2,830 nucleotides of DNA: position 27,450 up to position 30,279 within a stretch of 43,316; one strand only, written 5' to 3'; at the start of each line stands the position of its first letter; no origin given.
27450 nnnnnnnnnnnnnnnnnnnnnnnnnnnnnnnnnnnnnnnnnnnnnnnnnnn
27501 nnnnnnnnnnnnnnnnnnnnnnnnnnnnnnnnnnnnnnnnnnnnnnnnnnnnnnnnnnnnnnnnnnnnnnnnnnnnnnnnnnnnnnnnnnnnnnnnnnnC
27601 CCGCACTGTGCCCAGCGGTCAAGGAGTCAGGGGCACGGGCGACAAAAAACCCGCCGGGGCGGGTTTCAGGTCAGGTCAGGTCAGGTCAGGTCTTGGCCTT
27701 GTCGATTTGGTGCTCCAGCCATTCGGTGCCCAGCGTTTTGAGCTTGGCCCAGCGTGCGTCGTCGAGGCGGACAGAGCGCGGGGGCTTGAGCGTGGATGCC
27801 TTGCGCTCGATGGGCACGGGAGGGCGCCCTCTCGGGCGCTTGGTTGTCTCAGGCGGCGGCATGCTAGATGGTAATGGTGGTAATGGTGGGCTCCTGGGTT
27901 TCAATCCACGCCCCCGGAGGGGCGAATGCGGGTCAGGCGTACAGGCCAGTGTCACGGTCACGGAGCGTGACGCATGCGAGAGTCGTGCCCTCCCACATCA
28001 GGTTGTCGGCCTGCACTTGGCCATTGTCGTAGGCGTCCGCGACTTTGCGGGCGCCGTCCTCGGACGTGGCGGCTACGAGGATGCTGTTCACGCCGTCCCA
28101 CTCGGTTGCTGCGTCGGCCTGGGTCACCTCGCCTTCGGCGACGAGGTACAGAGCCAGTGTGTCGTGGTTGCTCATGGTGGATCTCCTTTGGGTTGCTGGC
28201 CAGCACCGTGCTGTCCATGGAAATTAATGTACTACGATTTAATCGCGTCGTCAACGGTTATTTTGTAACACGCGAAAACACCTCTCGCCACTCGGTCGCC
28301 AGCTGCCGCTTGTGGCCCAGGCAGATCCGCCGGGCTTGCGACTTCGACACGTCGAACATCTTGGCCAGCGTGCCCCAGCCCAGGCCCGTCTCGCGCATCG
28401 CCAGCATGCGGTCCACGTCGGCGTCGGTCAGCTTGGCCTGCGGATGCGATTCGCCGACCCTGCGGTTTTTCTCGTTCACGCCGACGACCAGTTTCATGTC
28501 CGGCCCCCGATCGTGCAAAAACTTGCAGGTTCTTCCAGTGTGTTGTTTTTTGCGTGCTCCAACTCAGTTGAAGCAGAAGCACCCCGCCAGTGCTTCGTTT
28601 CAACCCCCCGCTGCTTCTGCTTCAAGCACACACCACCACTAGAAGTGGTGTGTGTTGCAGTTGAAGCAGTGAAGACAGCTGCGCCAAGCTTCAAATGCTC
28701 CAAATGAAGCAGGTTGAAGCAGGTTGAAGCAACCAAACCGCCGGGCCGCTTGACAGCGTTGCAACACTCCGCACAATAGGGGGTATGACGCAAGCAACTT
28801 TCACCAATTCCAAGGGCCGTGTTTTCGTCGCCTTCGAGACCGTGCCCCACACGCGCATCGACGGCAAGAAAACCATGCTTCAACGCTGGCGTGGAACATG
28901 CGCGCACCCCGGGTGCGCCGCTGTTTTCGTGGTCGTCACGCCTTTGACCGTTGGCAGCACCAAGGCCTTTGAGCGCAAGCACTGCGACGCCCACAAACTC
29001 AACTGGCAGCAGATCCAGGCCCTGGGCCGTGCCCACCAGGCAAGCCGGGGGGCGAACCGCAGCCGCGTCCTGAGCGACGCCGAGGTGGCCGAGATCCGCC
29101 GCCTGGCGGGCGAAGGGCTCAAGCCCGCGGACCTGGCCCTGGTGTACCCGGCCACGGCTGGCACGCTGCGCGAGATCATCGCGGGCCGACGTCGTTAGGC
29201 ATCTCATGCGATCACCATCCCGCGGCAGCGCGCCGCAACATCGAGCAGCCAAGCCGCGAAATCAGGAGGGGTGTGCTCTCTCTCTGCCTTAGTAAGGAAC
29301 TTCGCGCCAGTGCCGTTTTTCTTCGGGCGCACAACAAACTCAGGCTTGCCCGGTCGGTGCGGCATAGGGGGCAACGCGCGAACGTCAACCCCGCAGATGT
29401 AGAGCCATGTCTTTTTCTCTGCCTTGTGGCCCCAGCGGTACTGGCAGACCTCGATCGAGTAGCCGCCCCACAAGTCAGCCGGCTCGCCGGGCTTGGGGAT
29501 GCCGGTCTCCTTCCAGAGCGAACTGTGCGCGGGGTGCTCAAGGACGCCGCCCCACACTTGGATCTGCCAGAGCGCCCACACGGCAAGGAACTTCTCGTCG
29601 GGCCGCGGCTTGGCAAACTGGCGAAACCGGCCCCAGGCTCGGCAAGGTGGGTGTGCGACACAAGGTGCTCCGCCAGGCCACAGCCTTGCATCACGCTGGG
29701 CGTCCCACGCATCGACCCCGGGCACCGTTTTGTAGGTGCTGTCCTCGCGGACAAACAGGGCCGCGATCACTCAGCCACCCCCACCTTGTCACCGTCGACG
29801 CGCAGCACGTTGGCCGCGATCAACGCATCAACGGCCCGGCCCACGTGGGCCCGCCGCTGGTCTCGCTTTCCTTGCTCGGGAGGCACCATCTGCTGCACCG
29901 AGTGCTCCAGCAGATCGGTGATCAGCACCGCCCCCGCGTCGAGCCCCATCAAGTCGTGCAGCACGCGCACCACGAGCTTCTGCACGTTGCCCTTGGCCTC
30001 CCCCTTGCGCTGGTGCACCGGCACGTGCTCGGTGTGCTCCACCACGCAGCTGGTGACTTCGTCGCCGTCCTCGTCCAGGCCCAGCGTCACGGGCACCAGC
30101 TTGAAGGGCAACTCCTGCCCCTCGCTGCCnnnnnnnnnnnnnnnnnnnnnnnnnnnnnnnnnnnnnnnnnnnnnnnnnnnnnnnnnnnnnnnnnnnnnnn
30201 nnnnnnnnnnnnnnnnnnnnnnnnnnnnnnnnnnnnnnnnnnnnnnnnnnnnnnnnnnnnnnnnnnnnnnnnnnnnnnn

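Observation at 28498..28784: About 290-bp non-coding hub: 7 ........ repeats, 10-bp-phased triplet and nested long palindromes between two divergent genes with paralogous HTH modules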

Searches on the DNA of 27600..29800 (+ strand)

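Call 10: search_dna_similar(query=window:27600-29800:+, collection=phages, mode=distant, max_rows=25)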
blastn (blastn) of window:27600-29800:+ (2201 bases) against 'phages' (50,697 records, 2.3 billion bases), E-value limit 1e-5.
No match.

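Call 22: search_rna_families(source=window, start=28000, end=29300, threshold=evalue, max_evalue=1)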
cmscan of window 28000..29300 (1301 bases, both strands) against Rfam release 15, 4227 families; matches with E-value up to 1: 1.
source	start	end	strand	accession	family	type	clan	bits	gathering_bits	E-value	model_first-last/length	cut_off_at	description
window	28608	28672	+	RF04096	mir-4433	Gene; miRNA;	-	21.4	77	0.27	1-83/83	no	mir-4433 microRNA precursor family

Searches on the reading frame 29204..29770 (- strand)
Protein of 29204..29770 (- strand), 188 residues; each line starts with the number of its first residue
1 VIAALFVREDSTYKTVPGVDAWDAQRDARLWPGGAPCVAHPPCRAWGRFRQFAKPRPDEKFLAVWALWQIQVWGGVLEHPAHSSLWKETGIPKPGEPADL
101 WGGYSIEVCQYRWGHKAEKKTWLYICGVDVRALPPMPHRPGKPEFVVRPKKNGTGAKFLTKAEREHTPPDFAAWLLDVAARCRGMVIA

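Call 7: search_protein_families(library=pfam, proteins=[window:29204-29770:-], max_evalue=0.01)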
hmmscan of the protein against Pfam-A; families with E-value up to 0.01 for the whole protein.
window:29204-29770:- (188 aa): 0 families

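Call 9: search_protein_families(library=phrogs, proteins=[window:29204-29770:-], max_evalue=0.01)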
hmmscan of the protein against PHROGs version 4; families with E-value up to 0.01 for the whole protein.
window:29204-29770:- (188 aa): 1 family
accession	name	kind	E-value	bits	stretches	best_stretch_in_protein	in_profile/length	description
phrog_12600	-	unknown function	1.3e-61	208.5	1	1-183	3-195/203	-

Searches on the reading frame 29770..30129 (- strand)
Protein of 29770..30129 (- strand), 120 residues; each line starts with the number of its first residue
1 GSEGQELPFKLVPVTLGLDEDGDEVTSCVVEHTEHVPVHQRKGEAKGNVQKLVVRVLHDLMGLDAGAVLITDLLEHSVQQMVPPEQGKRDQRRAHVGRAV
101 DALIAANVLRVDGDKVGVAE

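Call 87: predict_structure(alignment_id=A4)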
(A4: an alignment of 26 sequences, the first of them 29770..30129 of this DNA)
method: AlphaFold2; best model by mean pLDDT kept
length: 120 residues; sequences in the alignment: 26
mean_pLDDT: 77.9   pTM: 0.56
mean pLDDT of the five models: 77.9, 76.8, 74.3, 69.6, 69.1
residues with pLDDT >= 90: 17; 70-90: 70; 50-70: 23; < 50: 10
segments of 3 or more residues with pLDDT < 50: 1-5, 35-39
pLDDT, mean of each block of 10 residues (from residue 1): 51 77 74 50 76 89 81 91 85 89 86 84
secondary structure, 60 per line:
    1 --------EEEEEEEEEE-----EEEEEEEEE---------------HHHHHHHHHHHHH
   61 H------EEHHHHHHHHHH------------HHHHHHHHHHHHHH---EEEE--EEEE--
elements in order: E9-18 E24-32 H48-61 H70-79 H92-105 E109-112 E115-118

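Call 90: fold_search(model_id=the predicted structure, library=pdb)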
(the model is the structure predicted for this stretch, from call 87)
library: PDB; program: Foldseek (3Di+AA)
matches with E <= 10: 515; with E <= 0.001: 0
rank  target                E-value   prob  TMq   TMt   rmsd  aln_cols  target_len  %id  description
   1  7dg2_A                8.4e-03  1.00  0.47  0.26  12.5       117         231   13  Nse1-Nse3-Nse4 complex (released 2021-05-26)
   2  9gmb_E                3.5e-02  0.93  0.44  0.28  14.4       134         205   12  MukEF in complex with the phage protein gp5.9 (released 2025-03-26)
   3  9efm_J                3.5e-02  0.85  0.37  0.15  22.6       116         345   18  Cryo-EM structure of COP9 signalosome precatalytic state with neddylated cullin-1 (released 2025-12-03)
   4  7b5n_C                4.5e-02  0.80  0.39  0.13  19.8       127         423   16  Ubiquitin ligation to F-box protein substrates by SCF-RBR E3-E3 super-assembly: NEDD8-CUL1-RBX1-UBE2L3~Ub~ARIH1. (released 2021-02-10)
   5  8e4v_MODEL_1_A        5.1e-02  1.00  0.46  0.63   5.7        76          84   12  Solution structure of the WH domain of MORF (released 2023-05-10)
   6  9qo1_I                6.6e-02  0.89  0.41  0.11  19.5       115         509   18  Activated 9-subunit COP9 signalosome and neddylated SCF (SKP1-SKP2-CKS1) complex structure (released 2026-02-11)
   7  7bzh_MODEL_1_A        8.5e-02  1.00  0.41  0.76   2.5        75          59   19  Solution structure of a DNA binding protein from Sulfolobus islandicus (released 2021-04-28)
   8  1cf7_B                9.0e-02  0.95  0.38  0.52   5.0        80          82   11  STRUCTURAL BASIS OF DNA RECOGNITION BY THE HETERODIMERIC CELL CYCLE TRANSCRIPTION FACTOR E2F-DP (released 1999-04-02)
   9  5hvq_C                1.1e-01  0.95  0.48  0.26  13.0       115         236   13  Alternative model of the MAGE-G1 NSE-1 complex (released 2016-10-26)
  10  3rpu_E                1.1e-01  0.77  0.42  0.29  14.2       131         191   13  Crystal structure of the MukE-MukF complex (released 2012-03-14)
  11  6qpq_D                1.2e-01  0.96  0.39  0.55   5.3        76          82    9  The structure of the cohesin head module elucidates the mechanism of ring opening (released 2020-02-05)
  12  6qpq_B                1.3e-01  0.97  0.41  0.58   5.2        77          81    9  The structure of the cohesin head module elucidates the mechanism of ring opening (released 2020-02-05)
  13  6cca                  1.3e-01  0.92  0.36  0.13   5.0        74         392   18  Crystal structure of DszA carbon methyltransferase (released 2018-12-05)
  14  8bif_A                1.3e-01  0.82  0.31  0.13   6.1        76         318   18  O-Methyltransferase Plu4892 in complex with SAH (released 2023-03-08)
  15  7t8o_A                1.4e-01  0.92  0.41  0.23  12.2        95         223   14  Crystal Structure of the Crp/Fnr Family Transcriptional Regulator from Listeria monocytogenes (released 2021-12-29)
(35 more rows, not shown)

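Call 93: find_related_loci(query=A6, collection=viral_contigs, flank=2500)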
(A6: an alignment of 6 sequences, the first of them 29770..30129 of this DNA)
Query A6 (120 aa) in viral_contigs; peptide patterns used: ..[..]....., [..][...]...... (x = any residue, [..] = any of these).
178 stretches matched a pattern; 125 encode a relative of the query (tblastn E <= 1e-3); the best 80 are kept; 80 distinct loci.
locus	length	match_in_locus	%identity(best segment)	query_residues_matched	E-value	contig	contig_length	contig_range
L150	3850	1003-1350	62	2-118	3e-41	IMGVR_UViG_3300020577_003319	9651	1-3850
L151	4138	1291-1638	62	2-118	1e-40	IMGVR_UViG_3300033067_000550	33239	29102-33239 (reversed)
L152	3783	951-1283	47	1-111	5e-26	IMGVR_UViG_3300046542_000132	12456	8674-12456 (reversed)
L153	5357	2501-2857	40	1-118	6e-26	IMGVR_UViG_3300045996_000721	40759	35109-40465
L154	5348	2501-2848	46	1-116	1e-25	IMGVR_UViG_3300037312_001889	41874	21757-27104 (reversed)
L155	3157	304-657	48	1-118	3e-25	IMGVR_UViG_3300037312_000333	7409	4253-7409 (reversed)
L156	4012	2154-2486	44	1-111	4e-23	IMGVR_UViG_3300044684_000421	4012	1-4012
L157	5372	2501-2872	44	1-119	5e-23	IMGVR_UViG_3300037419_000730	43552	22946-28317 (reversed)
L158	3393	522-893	44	1-119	5e-23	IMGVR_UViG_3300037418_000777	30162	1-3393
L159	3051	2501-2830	42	1-109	2e-19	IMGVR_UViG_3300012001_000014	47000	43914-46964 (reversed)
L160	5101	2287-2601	40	1-105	3e-17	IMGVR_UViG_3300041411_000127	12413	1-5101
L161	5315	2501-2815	43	1-103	8e-17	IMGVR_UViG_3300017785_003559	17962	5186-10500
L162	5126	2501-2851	40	1-116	1e-16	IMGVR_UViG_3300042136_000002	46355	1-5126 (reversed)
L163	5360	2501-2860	35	1-120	4e-16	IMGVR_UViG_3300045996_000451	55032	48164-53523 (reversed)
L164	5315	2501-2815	41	1-103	1e-15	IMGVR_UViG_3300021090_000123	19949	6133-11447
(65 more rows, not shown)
